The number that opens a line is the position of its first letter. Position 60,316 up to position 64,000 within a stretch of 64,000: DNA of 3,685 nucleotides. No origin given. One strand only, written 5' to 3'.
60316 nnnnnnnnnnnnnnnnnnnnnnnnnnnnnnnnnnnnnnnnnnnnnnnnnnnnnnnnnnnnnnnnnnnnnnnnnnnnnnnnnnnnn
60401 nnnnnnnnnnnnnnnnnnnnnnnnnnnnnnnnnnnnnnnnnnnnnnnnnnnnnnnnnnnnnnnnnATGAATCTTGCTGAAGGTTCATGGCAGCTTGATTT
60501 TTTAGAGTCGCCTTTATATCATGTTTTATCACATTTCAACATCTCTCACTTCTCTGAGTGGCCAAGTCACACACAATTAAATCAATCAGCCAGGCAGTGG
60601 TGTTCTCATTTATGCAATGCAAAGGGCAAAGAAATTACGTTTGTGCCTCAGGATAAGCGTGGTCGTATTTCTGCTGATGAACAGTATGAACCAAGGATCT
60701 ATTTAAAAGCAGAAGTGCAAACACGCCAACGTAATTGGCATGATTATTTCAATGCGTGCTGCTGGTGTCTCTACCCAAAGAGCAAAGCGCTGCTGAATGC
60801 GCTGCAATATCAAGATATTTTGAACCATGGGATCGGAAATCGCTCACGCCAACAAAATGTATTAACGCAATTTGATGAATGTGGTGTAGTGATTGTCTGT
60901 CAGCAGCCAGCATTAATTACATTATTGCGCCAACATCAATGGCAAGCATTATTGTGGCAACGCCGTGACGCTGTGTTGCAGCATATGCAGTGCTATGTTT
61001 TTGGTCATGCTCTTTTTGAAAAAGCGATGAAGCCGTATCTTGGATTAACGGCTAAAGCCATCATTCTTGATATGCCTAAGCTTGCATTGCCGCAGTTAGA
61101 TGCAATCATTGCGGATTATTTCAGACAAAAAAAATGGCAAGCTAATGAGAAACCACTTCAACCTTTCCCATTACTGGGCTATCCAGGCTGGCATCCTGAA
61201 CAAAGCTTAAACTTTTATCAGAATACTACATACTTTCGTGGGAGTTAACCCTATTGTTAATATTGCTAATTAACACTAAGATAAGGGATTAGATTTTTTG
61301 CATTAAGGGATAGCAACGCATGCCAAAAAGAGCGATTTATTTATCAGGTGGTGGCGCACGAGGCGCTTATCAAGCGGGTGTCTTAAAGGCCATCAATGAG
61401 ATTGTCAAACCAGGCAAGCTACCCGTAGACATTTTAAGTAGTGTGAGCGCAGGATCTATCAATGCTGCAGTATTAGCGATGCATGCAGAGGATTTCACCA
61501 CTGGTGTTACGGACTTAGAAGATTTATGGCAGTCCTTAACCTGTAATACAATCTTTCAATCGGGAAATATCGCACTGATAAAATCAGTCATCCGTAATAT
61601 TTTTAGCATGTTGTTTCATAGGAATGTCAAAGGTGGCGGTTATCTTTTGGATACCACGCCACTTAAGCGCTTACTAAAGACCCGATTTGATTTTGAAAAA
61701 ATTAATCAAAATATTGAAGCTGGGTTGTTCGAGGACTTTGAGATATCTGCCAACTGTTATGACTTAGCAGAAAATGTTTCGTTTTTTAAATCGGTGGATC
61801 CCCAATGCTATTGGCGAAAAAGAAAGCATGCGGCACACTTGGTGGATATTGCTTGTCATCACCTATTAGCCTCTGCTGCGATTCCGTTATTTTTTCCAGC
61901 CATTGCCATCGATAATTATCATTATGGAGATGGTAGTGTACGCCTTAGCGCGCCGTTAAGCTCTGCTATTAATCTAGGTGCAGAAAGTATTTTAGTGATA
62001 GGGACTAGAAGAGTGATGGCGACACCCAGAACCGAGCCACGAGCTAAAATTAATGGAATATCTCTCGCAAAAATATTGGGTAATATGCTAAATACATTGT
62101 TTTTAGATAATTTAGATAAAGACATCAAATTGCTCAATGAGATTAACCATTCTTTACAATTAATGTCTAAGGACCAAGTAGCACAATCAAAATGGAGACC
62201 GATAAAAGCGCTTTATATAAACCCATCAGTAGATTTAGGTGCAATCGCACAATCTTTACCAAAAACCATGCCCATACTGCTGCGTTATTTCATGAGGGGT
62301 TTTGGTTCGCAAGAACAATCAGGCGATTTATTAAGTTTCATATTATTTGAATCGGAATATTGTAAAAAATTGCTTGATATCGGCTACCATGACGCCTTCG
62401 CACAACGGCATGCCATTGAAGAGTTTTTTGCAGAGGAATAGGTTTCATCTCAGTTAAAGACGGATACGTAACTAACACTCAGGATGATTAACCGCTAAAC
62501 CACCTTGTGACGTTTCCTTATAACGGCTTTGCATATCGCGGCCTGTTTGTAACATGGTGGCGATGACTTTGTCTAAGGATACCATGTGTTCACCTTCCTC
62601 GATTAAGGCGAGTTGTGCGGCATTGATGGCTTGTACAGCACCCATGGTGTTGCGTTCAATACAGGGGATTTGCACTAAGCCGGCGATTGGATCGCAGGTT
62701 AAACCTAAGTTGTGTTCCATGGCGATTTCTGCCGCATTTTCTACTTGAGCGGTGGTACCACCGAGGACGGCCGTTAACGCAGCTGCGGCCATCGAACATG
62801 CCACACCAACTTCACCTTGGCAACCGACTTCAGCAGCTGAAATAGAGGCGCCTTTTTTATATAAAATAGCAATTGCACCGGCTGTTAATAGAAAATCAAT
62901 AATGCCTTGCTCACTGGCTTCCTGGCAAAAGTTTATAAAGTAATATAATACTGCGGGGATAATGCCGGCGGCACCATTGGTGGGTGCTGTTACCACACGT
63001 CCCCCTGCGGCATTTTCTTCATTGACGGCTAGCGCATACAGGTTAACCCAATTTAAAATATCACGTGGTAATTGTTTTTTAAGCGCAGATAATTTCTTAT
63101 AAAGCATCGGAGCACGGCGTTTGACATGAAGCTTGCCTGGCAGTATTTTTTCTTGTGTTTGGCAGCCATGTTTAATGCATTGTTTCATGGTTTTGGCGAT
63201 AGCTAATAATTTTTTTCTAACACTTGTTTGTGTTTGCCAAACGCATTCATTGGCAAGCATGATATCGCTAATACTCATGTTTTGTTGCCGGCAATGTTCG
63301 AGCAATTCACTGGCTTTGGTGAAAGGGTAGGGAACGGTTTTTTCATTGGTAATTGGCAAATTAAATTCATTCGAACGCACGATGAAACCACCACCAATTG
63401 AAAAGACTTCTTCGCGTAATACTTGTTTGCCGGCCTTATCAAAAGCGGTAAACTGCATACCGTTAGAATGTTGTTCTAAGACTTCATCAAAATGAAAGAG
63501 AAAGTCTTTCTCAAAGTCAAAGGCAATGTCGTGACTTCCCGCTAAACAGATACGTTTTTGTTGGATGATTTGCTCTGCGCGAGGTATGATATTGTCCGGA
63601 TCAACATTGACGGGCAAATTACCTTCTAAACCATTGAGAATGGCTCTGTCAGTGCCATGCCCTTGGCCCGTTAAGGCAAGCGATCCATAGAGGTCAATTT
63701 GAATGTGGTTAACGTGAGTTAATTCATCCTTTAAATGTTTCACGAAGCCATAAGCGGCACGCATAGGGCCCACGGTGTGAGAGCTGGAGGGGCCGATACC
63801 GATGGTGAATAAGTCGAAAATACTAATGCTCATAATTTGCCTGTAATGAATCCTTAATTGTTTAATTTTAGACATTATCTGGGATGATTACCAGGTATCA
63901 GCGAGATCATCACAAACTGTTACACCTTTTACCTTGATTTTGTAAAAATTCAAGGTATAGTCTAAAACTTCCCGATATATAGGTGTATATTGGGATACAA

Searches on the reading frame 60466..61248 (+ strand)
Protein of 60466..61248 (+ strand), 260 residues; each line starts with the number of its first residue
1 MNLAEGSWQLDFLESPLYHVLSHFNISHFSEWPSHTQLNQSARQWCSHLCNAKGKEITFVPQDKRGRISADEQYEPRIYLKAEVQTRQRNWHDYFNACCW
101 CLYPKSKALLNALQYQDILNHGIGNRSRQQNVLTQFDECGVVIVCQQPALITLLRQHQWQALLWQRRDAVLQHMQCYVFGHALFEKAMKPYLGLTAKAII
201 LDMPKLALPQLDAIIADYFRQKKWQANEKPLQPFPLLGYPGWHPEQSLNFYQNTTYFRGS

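Call 37: search_protein_families(library=pfam, proteins=[window:60466-61248:+], max_evalue=0.001)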
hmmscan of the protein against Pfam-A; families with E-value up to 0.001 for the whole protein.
window:60466-61248:+ (260 aa): 1 family
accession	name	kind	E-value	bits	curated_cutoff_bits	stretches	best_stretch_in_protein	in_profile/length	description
PF11227.13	DUF3025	-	1.7e-65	221.2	25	1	57-258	1-210/213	Protein of unknown function (DUF3025)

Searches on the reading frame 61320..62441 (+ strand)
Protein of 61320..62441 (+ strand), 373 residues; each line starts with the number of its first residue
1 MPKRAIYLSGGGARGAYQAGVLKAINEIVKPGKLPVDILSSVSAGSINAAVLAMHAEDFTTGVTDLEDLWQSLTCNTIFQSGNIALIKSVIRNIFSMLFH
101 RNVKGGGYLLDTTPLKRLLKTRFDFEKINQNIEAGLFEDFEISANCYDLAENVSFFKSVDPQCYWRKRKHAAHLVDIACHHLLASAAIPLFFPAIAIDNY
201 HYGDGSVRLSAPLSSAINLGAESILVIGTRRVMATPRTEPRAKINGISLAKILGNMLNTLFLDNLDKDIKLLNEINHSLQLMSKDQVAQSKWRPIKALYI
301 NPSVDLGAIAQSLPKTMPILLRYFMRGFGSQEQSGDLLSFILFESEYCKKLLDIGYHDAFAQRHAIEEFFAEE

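Call 37: search_protein_families(library=pfam, proteins=[window:61320-62441:+], max_evalue=0.001)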
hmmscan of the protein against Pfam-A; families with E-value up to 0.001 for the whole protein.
window:61320-62441:+ (373 aa): 1 family
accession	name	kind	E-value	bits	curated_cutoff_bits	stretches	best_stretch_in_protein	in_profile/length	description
PF01734.28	Patatin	-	2.1e-26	93.7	27.7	1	8-217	3-191/191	Patatin-like phospholipase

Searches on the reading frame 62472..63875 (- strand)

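Call 37: search_protein_families(library=pfam, proteins=[window:62472-63875:-], max_evalue=0.001)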
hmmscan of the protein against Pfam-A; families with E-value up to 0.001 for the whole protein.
window:62472-63875:- (467 aa): 2 families
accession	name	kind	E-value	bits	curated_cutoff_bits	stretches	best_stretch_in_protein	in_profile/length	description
PF03313.21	SDH_alpha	-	4.7e-89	298.9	26.4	1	198-461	2-260/260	Serine dehydratase alpha chain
PF03315.21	SDH_beta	-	5.1e-59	199.5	26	1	18-169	1-154/155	Serine dehydratase beta chain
